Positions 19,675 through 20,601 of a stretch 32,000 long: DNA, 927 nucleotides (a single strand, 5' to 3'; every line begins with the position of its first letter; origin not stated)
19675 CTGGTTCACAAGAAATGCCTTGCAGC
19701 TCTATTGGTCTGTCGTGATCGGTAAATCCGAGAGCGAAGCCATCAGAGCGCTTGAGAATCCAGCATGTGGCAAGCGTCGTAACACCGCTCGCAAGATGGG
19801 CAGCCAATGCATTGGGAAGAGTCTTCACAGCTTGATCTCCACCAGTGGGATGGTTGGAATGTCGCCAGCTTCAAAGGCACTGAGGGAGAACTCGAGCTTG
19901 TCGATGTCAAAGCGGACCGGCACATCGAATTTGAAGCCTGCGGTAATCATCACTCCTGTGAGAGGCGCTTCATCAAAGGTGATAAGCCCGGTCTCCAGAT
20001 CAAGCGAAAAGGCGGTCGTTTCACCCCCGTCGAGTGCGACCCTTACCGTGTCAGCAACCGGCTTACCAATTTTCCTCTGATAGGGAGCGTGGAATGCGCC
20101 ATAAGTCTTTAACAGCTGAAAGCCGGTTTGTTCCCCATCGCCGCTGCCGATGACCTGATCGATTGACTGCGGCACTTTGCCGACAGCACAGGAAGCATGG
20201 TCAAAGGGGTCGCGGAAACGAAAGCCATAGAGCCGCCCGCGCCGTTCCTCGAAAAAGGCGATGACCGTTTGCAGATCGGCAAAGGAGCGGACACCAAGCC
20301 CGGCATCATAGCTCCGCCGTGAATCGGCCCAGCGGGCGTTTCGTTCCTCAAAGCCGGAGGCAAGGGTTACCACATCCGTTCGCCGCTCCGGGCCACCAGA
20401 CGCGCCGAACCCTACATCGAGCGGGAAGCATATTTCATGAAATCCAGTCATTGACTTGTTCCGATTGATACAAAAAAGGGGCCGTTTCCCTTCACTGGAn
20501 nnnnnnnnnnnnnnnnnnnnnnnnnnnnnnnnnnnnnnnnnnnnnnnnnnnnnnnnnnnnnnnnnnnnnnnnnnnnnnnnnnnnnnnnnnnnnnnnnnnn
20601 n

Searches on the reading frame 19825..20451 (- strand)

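Call 8: search_protein_families(library=pfam, proteins=[window:19825-20451:-], max_evalue=1)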
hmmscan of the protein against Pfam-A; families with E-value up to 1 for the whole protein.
window:19825-20451:- (208 aa): 2 families
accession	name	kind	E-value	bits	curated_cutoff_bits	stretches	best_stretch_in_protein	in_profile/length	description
PF09343.15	DUF2460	-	1.1e-83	280.1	30.4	1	5-207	1-205/205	Conserved hypothetical protein 2217 (DUF2460)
PF25536.1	DUF7920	-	0.088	12.3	27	1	110-153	84-129/315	Domain of unknown function (DUF7920)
